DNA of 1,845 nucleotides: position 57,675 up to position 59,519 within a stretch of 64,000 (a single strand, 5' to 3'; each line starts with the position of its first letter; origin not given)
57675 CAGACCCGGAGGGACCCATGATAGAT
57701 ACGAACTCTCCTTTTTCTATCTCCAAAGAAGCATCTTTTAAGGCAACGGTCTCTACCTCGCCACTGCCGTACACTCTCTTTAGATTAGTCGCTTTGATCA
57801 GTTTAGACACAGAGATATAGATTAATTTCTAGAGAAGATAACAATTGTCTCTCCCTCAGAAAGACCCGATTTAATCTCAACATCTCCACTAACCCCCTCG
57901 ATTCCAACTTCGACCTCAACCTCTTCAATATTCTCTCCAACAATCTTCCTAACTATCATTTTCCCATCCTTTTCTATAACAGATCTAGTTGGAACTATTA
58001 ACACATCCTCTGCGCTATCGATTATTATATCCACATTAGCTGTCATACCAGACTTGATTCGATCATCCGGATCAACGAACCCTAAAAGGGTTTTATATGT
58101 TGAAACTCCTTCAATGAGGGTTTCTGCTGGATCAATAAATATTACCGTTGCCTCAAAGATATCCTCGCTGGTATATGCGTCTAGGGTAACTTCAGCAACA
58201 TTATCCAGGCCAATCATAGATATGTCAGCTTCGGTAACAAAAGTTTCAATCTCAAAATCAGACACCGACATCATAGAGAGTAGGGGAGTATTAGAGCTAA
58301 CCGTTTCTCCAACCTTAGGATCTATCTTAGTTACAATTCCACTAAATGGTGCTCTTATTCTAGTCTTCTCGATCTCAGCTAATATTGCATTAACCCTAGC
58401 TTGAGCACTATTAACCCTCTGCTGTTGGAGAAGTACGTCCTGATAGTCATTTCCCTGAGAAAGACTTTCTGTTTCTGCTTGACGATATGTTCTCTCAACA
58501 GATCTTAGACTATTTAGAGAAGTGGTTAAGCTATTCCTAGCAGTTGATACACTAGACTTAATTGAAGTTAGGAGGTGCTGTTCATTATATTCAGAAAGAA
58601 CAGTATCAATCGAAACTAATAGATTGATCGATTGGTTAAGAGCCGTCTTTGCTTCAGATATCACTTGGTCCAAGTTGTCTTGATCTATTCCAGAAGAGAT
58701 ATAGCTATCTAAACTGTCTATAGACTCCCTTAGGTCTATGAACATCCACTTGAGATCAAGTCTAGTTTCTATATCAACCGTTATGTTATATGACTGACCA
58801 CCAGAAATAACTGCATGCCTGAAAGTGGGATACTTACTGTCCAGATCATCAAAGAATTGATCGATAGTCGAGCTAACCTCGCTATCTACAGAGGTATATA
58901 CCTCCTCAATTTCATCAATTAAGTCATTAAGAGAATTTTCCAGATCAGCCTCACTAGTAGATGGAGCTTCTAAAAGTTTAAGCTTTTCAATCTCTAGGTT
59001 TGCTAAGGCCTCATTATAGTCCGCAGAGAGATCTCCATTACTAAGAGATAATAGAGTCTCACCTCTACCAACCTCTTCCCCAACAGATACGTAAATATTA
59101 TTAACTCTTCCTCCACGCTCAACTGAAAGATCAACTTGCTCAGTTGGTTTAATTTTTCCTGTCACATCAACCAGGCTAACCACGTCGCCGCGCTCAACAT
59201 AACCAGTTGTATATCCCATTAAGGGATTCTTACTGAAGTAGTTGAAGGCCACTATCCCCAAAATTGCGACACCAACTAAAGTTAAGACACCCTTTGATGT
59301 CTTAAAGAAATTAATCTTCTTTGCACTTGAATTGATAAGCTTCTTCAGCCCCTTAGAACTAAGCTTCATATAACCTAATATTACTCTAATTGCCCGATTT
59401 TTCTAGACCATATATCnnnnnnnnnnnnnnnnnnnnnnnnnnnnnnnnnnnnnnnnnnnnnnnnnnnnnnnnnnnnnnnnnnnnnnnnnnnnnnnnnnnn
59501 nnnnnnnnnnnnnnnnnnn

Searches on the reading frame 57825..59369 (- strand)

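Call 43: search_protein_families(library=pfam, proteins=[window:57825-59369:-], max_evalue=0.00001)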
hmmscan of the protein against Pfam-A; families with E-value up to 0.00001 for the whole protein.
window:57825-59369:- (515 aa): 2 families
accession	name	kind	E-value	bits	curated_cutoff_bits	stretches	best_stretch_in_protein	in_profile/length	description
PF16576.10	HlyD_D23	-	2.7e-14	53.4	30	1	317-444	89-214/214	Barrel-sandwich domain of CusB or HlyD membrane-fusion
PF13437.12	HlyD_3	-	9.6e-11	42.8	22.2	1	338-426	2-88/106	HlyD family secretion protein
